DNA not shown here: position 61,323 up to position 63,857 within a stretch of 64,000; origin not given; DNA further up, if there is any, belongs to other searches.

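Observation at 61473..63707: Single-polypeptide fusion of a C-methyltransferase-like enzyme with GDP-mannose 4,6-dehydratase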

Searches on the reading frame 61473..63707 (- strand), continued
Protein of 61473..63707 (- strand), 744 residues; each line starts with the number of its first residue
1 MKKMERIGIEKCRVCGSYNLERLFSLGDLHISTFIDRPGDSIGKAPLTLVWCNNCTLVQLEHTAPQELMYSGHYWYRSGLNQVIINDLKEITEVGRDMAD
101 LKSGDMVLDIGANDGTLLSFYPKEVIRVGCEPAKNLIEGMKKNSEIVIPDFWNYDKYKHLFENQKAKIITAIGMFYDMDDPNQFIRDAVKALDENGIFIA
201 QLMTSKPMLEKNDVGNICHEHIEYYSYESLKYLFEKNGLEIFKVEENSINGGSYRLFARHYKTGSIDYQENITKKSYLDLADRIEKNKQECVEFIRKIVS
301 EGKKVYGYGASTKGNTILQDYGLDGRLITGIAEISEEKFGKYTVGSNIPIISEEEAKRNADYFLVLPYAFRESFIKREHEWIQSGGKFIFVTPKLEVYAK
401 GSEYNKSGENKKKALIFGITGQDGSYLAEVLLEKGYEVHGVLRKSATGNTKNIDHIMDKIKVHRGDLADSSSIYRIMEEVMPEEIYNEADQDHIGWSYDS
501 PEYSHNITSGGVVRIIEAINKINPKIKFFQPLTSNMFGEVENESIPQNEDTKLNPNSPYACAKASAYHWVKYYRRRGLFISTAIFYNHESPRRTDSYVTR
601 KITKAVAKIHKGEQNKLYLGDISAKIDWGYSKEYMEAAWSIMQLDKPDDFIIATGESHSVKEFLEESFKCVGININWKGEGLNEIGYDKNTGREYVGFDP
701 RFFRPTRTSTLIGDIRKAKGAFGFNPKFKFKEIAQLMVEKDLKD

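Call 34: find_encoding_contigs(protein=P0058, flank=10000, max_places=1)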
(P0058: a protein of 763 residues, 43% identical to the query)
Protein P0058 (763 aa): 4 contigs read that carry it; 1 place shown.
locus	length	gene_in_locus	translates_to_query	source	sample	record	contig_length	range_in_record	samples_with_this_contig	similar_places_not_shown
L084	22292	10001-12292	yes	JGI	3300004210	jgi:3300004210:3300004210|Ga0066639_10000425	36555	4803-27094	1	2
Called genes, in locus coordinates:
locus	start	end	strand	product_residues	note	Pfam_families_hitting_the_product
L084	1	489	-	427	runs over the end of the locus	PF01075:Glyco_transf_9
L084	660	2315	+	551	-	PF00534:Glycos_transf_1 (weak), PF13524:Glyco_trans_1_2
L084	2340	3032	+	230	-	PF01209:Ubie_methyltran (weak), PF05148:Methyltransf_8 (faint), PF13489:Methyltransf_23, PF07021:MetW, PF13847:Methyltransf_31, PF08241:Methyltransf_11, PF08242:Methyltransf_12, PF13649:Methyltransf_25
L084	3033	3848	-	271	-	PF00398:RrnaAD (weak), PF05050:Methyltransf_21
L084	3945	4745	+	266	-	PF00483:NTP_transferase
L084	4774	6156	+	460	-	PF00702:Hydrolase, PF13419:HAD_2, PF12804:NTP_transf_3 (faint), PF00483:NTP_transferase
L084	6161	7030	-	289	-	PF03009:GDPD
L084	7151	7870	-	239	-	-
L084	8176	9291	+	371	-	-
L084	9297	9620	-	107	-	-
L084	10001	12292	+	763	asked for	PF08421:Methyltransf_13, PF13489:Methyltransf_23, PF08484:Methyltransf_14, PF01370:Epimerase, PF02719:Polysacc_synt_2 (faint), PF04321:RmlD_sub_bind, PF05368:NmrA, PF16363:GDP_Man_Dehyd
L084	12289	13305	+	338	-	PF01370:Epimerase, PF04321:RmlD_sub_bind, PF05368:NmrA, PF16363:GDP_Man_Dehyd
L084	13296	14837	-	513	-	PF01943:Polysacc_synt, PF13440:Polysacc_synt_3, PF01554:MatE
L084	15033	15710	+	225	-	PF16316:DUF4956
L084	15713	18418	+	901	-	-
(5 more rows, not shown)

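Call 56: search_protein_families(library=pfam, alignment_id=A2, max_evalue=0.00001)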
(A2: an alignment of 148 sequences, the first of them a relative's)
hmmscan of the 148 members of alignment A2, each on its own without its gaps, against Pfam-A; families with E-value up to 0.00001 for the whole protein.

A. member 1, L001:8716-9897:+ (394 aa): 0 families

B. families by the number of members that match (of 148 scanned): 103 families (the first 25 are shown)
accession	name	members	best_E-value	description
PF01041.23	DegT_DnrJ_EryC1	22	1.1e-130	DegT/DnrJ/EryC1/StrS aminotransferase family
PF00535.33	Glycos_transf_2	18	4.2e-40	Glycosyl transferase family 2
PF13641.12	Glyco_tranf_2_3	10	2.5e-11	Glycosyltransferase like family 2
PF16363.11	GDP_Man_Dehyd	9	9.3e-152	GDP-mannose 4,6 dehydratase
PF01370.27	Epimerase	9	8.9e-72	NAD dependent epimerase/dehydratase family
PF08241.18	Methyltransf_11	9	6.8e-24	Methyltransferase domain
PF04321.23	RmlD_sub_bind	9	2.3e-12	RmlD substrate binding domain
PF10111.15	Glyco_tranf_2_2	9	4e-09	Glycosyltransferase like family 2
PF13649.12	Methyltransf_25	8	1.1e-20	Methyltransferase domain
PF13847.12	Methyltransf_31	8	9.2e-20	Methyltransferase domain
PF00155.27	Aminotran_1_2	8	4.2e-09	Aminotransferase class I and II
PF13489.12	Methyltransf_23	7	1.8e-17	Methyltransferase domain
PF08242.18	Methyltransf_12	7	2e-13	Methyltransferase domain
PF01212.27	Beta_elim_lyase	7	5.1e-10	Beta-eliminating lyase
PF04932.20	Wzy_C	6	8e-16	O-Antigen ligase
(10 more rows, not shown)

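Call 63: search_solved_structures(query=L024:8870-9988:+, max_evalue=1e-20)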
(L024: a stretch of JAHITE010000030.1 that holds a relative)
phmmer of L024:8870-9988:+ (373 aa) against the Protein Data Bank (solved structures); distinct sequences matched with E-value up to 1e-20: 56.
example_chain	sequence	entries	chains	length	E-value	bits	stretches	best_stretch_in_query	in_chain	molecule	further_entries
3bn1_A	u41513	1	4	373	7.4e-93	314.7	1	2-367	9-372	Perosamine synthetase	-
3dr7_A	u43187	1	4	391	8.8e-93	314.4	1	2-367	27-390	Putative perosamine synthetase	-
3dr4_A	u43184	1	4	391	6e-92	311.7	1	2-367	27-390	Putative perosamine synthetase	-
7b0m_AAA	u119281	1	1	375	2.3e-82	280.1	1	6-352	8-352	Sugar aminotransferase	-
7b0d_A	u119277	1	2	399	1e-68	235.2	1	16-359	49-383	Glutamine--scyllo-inositol transaminase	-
3frk_A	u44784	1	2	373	2e-61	211.3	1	32-363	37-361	QdtB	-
2po3_A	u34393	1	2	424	1.5e-58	201.8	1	15-367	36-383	4-dehydrase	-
8e77_A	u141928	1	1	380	2.5e-51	178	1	30-342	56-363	DegT/DnrJ/EryC1/StrS aminotransferase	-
8e75_A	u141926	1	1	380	2.5e-51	178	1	30-342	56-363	DegT/DnrJ/EryC1/StrS aminotransferase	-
1o61_A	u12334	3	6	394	4.5e-51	177.2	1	7-361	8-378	aminotransferase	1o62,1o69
1mdo_A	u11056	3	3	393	2e-50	175.1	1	2-365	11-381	ArnB aminotransferase | UDP-4-amino-4-deoxy-L-arabinose--oxoglutarate aminotransferase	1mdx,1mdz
8gyh_B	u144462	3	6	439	2.2e-50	174.9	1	27-269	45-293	DegT/DnrJ/EryC1/StrS family aminotransferase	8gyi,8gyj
4ztc_A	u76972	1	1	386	6.6e-50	173.3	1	7-262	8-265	Aminotransferase homolog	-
4oca_A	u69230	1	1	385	1.4e-49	172.2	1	2-364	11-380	UDP-4-amino-4-deoxy-L-arabinose--oxoglutarate aminotransferase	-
7l7x_AAA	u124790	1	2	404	2.2e-49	171.7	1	32-367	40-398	DegT/DnrJ/EryC1/StrS aminotransferase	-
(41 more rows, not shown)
